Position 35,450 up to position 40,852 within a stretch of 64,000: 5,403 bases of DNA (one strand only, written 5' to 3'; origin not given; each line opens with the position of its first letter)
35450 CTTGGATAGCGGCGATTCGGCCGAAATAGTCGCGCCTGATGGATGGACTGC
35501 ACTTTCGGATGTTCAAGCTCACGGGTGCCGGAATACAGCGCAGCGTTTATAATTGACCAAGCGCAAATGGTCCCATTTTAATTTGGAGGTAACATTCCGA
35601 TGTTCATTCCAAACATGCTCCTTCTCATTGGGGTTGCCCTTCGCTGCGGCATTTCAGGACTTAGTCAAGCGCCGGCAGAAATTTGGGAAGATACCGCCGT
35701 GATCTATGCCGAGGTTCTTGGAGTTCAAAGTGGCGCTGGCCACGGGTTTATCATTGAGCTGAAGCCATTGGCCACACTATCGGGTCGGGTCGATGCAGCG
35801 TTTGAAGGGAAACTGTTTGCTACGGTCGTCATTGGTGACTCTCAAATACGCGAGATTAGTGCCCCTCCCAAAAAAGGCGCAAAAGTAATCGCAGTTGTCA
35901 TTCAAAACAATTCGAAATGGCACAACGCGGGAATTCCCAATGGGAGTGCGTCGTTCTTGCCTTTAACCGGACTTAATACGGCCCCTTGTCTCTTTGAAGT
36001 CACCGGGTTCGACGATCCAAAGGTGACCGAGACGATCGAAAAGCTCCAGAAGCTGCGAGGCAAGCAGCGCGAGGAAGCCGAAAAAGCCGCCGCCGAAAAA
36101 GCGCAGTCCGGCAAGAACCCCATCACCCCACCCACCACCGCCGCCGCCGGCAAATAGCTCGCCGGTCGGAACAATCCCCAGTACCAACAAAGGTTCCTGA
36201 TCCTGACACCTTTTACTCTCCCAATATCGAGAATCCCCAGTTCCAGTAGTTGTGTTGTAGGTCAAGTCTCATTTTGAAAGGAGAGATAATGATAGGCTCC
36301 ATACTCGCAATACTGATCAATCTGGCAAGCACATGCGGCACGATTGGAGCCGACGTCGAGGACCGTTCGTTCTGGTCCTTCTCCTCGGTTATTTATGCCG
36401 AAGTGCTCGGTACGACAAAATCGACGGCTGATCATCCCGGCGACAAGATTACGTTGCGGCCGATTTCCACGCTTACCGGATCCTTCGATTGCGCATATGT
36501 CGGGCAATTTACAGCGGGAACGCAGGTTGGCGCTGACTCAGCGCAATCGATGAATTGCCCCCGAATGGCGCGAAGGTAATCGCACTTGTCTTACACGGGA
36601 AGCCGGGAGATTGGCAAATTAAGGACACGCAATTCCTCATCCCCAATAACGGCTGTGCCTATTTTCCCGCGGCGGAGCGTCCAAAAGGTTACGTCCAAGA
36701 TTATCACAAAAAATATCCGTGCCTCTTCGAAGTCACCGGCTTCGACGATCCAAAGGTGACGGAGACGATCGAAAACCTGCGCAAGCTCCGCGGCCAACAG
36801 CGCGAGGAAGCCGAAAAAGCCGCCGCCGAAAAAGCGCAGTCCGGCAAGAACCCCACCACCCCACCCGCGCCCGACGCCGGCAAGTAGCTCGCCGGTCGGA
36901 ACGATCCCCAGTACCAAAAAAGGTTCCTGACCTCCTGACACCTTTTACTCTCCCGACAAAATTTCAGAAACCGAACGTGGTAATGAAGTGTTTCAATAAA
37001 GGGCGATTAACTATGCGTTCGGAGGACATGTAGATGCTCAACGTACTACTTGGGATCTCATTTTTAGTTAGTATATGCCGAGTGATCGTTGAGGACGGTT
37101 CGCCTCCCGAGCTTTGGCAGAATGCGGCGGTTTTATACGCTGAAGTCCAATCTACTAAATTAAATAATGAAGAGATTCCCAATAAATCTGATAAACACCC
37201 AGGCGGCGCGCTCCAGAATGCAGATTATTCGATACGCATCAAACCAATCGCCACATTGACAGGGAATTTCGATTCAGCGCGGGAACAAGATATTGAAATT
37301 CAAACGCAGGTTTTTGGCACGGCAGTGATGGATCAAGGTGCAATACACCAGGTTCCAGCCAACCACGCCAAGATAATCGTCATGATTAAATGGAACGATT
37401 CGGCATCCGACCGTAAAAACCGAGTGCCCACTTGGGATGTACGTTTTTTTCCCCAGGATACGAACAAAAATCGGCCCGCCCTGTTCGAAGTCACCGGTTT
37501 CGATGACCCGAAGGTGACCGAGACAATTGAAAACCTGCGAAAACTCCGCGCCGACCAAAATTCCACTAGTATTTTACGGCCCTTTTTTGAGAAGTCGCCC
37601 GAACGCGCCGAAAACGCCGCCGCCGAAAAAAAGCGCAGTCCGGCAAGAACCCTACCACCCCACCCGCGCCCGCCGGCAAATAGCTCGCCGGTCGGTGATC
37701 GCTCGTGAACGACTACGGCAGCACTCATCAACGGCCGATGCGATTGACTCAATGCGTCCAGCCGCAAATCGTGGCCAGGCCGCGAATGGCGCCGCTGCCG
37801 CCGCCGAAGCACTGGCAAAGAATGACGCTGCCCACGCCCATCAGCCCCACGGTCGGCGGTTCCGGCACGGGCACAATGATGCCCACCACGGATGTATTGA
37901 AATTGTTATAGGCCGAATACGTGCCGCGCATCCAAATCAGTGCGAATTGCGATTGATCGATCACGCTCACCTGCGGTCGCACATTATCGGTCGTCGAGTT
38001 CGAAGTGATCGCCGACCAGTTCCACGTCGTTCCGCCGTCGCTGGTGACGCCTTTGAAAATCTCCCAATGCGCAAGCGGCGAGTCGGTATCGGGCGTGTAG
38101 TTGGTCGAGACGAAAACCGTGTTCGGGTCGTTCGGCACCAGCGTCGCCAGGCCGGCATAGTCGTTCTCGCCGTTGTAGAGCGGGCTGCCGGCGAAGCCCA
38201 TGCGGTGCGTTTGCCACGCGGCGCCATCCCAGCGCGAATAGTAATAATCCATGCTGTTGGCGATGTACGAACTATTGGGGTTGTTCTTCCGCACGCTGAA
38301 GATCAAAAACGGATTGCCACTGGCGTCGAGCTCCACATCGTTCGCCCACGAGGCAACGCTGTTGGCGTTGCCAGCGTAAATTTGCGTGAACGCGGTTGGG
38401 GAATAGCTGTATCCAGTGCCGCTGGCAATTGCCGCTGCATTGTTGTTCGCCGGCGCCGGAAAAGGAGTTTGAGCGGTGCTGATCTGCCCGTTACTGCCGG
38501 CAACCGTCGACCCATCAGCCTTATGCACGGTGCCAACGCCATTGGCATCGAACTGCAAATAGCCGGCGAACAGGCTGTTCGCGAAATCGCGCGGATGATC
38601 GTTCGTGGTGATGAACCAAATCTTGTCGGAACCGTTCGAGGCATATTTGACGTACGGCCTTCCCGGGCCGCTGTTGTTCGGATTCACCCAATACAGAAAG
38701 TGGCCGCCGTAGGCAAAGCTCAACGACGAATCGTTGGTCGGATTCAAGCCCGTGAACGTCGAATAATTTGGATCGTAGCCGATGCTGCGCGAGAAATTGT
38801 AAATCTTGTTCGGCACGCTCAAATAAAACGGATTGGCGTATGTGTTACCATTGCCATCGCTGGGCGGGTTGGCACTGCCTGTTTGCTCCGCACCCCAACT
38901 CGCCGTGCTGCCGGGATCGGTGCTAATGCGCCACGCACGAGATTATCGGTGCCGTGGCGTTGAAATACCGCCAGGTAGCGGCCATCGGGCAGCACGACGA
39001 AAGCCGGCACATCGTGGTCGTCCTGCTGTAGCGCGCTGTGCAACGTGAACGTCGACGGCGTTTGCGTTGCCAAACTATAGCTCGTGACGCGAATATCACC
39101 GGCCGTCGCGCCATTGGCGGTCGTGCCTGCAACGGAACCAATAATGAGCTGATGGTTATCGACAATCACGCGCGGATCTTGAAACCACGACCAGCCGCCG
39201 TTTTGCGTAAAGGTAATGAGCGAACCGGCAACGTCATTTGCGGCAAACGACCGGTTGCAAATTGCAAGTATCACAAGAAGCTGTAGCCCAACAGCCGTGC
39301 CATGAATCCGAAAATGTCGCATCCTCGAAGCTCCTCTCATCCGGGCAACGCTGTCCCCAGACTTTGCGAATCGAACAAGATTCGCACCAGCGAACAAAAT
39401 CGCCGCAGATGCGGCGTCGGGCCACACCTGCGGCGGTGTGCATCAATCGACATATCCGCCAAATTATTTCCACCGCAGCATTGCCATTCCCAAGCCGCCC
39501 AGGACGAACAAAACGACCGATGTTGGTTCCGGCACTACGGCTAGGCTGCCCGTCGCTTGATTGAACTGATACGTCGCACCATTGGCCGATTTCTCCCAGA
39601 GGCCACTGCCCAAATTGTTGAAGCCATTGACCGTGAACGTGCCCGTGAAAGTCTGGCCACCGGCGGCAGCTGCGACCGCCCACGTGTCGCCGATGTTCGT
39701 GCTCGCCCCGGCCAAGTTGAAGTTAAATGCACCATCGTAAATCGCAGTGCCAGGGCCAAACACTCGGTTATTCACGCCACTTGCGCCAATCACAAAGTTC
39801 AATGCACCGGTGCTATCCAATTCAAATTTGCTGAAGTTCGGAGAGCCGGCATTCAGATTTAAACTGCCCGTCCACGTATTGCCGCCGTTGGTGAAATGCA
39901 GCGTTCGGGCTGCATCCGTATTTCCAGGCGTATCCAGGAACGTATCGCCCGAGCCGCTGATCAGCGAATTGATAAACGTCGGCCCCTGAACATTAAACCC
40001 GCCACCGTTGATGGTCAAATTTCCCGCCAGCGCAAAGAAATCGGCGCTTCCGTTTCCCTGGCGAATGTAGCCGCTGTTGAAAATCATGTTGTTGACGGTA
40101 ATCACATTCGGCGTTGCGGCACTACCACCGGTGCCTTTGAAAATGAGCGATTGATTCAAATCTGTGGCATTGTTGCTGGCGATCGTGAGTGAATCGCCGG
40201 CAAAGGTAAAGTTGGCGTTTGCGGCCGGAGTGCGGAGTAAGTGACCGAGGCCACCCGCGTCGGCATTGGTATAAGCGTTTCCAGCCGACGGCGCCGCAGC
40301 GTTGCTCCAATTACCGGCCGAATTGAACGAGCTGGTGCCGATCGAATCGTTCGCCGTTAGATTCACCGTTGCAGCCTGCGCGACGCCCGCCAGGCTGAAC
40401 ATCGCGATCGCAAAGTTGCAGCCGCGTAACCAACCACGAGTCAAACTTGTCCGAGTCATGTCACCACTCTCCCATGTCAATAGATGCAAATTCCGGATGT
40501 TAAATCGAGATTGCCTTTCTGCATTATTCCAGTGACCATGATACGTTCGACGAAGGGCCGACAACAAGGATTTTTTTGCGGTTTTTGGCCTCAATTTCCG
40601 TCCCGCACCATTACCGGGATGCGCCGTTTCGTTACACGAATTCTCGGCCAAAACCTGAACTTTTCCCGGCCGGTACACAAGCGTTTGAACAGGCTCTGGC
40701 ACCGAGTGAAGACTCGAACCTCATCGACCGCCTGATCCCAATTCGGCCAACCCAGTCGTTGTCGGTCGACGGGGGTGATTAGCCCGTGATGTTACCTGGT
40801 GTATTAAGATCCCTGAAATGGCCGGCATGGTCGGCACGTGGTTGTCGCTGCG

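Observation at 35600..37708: Tandem array of three paralogous small secreted proteins with divergent bodies and near-identical C-terminal tails and 3' flanks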

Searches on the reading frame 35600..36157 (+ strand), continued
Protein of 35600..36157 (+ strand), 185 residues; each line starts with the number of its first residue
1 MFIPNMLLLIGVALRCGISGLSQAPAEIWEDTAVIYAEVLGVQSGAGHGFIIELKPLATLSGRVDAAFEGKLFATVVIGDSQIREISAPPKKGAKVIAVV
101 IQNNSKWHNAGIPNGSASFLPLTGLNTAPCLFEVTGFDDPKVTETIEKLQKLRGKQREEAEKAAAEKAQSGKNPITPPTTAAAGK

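Call 56: list_cluster_members(proteins=[P0001, P0051, P0002, P0013, P0015, P0025, P0028, P0049])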
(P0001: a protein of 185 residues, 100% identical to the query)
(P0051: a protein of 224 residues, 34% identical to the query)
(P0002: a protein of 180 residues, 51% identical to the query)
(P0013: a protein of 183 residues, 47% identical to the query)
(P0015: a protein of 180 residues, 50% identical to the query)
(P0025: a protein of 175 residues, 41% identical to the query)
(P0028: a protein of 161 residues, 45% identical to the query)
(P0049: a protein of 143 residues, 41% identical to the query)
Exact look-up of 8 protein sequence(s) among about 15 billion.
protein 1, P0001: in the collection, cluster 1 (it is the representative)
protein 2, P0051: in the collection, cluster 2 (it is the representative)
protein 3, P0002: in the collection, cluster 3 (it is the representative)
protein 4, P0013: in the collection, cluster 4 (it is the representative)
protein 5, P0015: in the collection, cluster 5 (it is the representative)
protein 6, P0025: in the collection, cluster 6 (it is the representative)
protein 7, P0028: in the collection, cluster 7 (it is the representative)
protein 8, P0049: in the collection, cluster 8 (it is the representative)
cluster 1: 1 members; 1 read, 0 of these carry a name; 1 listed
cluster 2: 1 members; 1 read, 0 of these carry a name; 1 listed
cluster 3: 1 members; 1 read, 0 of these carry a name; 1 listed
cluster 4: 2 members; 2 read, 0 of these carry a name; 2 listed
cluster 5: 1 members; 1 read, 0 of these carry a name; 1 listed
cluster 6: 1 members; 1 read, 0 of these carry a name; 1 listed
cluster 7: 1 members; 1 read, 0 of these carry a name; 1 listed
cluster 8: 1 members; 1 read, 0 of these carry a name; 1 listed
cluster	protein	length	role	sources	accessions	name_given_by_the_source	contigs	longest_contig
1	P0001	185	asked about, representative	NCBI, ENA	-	-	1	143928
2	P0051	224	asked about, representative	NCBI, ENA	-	-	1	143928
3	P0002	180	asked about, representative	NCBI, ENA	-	-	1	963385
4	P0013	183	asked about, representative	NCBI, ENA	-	-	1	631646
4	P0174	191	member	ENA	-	-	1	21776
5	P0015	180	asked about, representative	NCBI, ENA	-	-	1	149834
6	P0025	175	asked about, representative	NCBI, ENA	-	-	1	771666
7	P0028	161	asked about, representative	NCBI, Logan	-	-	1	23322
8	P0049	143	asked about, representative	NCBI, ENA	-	-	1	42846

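Call 61: find_encoding_contigs(protein=P0003, flank=2000, max_places=2)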
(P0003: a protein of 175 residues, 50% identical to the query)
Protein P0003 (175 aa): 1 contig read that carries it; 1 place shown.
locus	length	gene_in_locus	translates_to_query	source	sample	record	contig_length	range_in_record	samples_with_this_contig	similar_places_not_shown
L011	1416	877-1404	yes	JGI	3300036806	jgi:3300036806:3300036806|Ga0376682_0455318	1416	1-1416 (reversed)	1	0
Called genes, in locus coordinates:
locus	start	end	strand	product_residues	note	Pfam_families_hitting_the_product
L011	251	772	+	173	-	-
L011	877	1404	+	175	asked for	-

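Call 62: find_encoding_contigs(protein=P0005, flank=2000, max_places=2)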
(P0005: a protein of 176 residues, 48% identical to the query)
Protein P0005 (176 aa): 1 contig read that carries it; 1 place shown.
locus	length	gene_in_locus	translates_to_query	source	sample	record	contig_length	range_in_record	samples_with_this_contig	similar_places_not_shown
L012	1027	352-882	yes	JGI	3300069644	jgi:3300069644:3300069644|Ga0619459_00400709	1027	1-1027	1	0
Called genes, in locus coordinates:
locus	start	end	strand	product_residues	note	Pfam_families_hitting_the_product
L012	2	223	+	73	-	?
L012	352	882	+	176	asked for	-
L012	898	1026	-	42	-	?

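Call 68: search_protein_families(library=phrogs, proteins=[window:35600-36157:+, P0110, P0071], max_evalue=0.01)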
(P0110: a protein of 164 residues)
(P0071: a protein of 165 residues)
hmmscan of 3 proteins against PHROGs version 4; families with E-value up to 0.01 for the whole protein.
window:35600-36157:+ (185 aa): 0 families

P0110 (164 aa): 0 families

P0071 (165 aa): 0 families

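Call 69: fold_search(model_id=the predicted structure, library=viral)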
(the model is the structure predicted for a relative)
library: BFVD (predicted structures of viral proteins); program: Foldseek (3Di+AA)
matches with E <= 10: 918; with E <= 0.001: 0
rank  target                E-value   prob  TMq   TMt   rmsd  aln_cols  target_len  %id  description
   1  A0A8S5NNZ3            2.4e-03  0.99  0.28  0.40  10.8       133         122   16  Uncharacterized protein [Myoviridae sp. ctj3P51]
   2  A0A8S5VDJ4            2.7e-03  1.00  0.26  0.39   7.5        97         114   12  Outer membrane protein assembly factor [Siphoviridae sp. ctGa111]
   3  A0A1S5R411            2.7e-03  0.99  0.26  0.26  14.1       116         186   14  Uncharacterized protein [Pseudomonas phage pf16]
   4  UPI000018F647         4.4e-03  0.99  0.30  0.18   6.6       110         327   14  (no name look-up for this kind of identifier)
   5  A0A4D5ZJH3            6.3e-03  0.98  0.32  0.23  15.7       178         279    7  (no name in the UniProt tables at hand)
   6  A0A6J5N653            7.1e-03  0.99  0.30  0.23  10.3       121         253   15  Uncharacterized protein [uncultured Caudovirales phage]
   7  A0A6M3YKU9            7.6e-03  0.96  0.35  0.22   7.0       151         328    7  (no name in the UniProt tables at hand)
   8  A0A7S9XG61            8.0e-03  0.84  0.24  0.17   8.9       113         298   12  Gp5/Type VI secretion system Vgr protein OB-fold domain-containing protein [Virus NIOZ-UU157]
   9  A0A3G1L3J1            9.6e-03  0.93  0.26  0.27  14.7       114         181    9  Uncharacterized protein [Synechococcus phage S-CBWM1]
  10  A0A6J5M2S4            1.0e-02  0.98  0.28  0.45  10.8       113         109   16  Uncharacterized protein [uncultured Caudovirales phage]
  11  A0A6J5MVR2            1.0e-02  0.60  0.27  0.15  11.1       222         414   10  Prohead protease [uncultured Caudovirales phage]
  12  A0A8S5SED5            1.2e-02  0.97  0.27  0.17   7.5       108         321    7  CcmE [Myoviridae sp. ct8mY9]
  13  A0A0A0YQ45            1.3e-02  0.91  0.26  0.36  12.9       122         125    8  Uncharacterized protein [Citrobacter phage Moon]
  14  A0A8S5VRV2            1.5e-02  0.97  0.25  0.05   5.9        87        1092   11  (no name in the UniProt tables at hand)
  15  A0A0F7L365            1.6e-02  0.51  0.24  0.21  17.2       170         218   12  Uncharacterized protein [uncultured marine virus]
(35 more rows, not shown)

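Call 77: search_protein_families(library=pfam, proteins=[L009:5276-6016:+, L008:9401-11461:+, L010:4728-5927:+, L008:6814-7182:+, L008:7825-8190:+, L008:5459-5932:+], max_evalue=0.1)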
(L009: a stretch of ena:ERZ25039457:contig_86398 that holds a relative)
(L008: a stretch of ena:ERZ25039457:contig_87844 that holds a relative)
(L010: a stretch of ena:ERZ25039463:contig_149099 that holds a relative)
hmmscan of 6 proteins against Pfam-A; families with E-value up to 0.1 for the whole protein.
L009:5276-6016:+ (247 aa): 0 families

L008:9401-11461:+ (687 aa): 2 families
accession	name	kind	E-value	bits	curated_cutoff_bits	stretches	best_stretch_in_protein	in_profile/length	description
PF17963.7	Big_9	-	4.4e-07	31.1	23.6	1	110-173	25-82/89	Bacterial Ig domain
PF17892.7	Cadherin_5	-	7.4e-05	23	26.5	1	137-172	52-87/98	Cadherin-like domain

L010:4728-5927:+ (400 aa): 0 families

L008:6814-7182:+ (123 aa): 0 families

L008:7825-8190:+ (122 aa): 1 family
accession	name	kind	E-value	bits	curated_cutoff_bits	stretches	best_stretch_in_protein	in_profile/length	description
PF02493.26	MORN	-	0.064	13.6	22.5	0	61-74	9-22/23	MORN repeat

L008:5459-5932:+ (158 aa): 0 families
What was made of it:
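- On Effector-CT / immunity (polymorphic toxin-type) cassettes and orphan immunity arrays: There is no Pfam family (call 77).
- Closest known: Serralysin RTX protease with its periplasmic inhibitor. Different: The upstream partner here has no recognisable protease domain (call 77).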

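Call 80: find_homologous_proteins(query=A5, max_evalue=0.001)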
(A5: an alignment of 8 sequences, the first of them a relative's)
Query A5 (8 sequences) (150 aa, profile of the alignment): 4 proteins with E <= 0.001 among 1030 candidates.
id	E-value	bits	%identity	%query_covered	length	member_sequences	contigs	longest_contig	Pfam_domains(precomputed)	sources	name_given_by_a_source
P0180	6.3e-47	177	100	100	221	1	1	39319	-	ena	-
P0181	4.2e-41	158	31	71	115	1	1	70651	-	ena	-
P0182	5.6e-37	145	67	85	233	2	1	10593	-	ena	-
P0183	1.2e-20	92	31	62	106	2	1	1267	-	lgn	-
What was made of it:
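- On Effector-CT / immunity (polymorphic toxin-type) cassettes and orphan immunity arrays: Only four database relatives were found (call 80).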

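Call 84: find_encoding_contigs(protein=P0182, flank=5000, max_places=2)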
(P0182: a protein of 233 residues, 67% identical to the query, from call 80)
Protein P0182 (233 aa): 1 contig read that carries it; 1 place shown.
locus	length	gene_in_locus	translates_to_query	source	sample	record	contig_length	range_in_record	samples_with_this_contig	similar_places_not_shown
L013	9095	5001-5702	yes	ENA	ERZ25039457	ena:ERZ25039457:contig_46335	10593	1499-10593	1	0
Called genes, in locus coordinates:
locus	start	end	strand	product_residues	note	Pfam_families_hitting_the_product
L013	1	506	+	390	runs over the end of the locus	-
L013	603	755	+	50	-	-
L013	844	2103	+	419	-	-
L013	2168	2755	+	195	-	PF00353:HemolysinCabind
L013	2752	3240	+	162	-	PF00353:HemolysinCabind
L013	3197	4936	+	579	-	PF00353:HemolysinCabind (faint)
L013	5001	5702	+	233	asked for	-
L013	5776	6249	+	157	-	-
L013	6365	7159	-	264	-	PF02684:LpxB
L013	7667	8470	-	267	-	PF00535:Glycos_transf_2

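Call 89: predict_structure(alignment_id=A6)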
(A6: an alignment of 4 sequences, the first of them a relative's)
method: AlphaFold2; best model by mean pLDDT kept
length: 221 residues; sequences in the alignment: 4
mean_pLDDT: 43.1   pTM: 0.38
mean pLDDT of the five models: 43.1, 36.2, 34.4, 33.7, 32.0
residues with pLDDT >= 90: 0; 70-90: 0; 50-70: 74; < 50: 147
segments of 3 or more residues with pLDDT < 50: 1-19, 37-104, 160-181, 184-221
pLDDT, mean of each block of 10 residues (from residue 1): 34 46 54 52 37 27 29 34 35 40 53 59 54 54 54 55 43 42 47 41 31 29 24
secondary structure, 60 per line:
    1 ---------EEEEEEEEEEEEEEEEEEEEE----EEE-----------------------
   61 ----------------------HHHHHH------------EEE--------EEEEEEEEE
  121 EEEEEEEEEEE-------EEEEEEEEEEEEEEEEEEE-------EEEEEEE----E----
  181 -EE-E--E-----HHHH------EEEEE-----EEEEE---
elements in order: E10-30 E35-37 H83-88 E101-103 E112-131 E139-157 E165-171 H194-197 E204-208 E214-218
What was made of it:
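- On Effector-CT / immunity (polymorphic toxin-type) cassettes and orphan immunity arrays: The AF2 model has pLDDT 43 (call 89).
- It shows no obvious catalytic motif, and its AF2 model is unusable at pLDDT 43 (call 89).
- Tried and rejected: The partner-domain structure model failed at pLDDT 43 (call 89).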

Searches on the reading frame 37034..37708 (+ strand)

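Call 5: search_protein_families(library=pfam, proteins=[window:37034-37708:+], max_evalue=1)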
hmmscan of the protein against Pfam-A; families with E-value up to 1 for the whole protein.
window:37034-37708:+ (224 aa): 1 family
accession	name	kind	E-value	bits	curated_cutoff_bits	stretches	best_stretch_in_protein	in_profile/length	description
PF02129.25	Peptidase_S15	-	0.2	11.7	23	1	114-175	192-251/262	X-Pro dipeptidyl-peptidase (S15 family)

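Call 6: search_protein_families(library=ncbifam, proteins=[window:37034-37708:+], max_evalue=1)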
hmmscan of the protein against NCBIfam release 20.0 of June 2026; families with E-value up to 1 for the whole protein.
window:37034-37708:+ (224 aa): 0 families

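Call 52: search_protein_families(library=padloc, proteins=[window:37034-37708:+], max_evalue=0.1)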
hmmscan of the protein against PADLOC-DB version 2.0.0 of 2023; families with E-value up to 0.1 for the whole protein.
window:37034-37708:+ (224 aa): 0 families

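Call 68: search_protein_families(library=phrogs, proteins=[window:37034-37708:+], max_evalue=0.01)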
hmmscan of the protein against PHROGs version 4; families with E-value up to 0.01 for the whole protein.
window:37034-37708:+ (224 aa): 0 families

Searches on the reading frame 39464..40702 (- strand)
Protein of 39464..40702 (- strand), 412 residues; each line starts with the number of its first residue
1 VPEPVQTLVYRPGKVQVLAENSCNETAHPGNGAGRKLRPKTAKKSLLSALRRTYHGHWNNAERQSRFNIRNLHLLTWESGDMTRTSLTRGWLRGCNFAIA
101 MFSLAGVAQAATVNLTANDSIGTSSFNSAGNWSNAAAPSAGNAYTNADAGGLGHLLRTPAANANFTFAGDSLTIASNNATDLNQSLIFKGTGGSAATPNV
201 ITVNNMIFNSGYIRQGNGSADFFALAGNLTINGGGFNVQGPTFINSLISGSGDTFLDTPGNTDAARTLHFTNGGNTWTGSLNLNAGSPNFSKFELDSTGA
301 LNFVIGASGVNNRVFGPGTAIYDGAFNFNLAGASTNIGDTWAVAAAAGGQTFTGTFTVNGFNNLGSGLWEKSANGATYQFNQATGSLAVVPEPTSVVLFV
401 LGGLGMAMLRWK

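Call 71: search_protein_families(library=ncbifam, proteins=[window:39464-40702:-], max_evalue=0.01)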
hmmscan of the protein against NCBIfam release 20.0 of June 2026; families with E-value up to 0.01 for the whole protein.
window:39464-40702:- (412 aa): 2 families
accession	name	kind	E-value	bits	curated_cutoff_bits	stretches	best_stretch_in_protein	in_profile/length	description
TIGR02595.1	PEP_CTERM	domain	0.00023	21.8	16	1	390-410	1-21/24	PEP-CTERM sorting domain-containing protein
NF033554.9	floc_PepA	equivalog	0.00068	19.5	80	1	238-411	108-258/261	flocculation-associated PEP-CTERM protein PepA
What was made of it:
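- Checked: (v) Only one of the two downstream genes (39464-40702) passes the PEP-CTERM model (call 71).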

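Call 91: search_protein_families(library=pfam, proteins=[window:39464-40702:-], max_evalue=0.001)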
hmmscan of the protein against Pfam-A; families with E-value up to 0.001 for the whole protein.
window:39464-40702:- (412 aa): 0 families
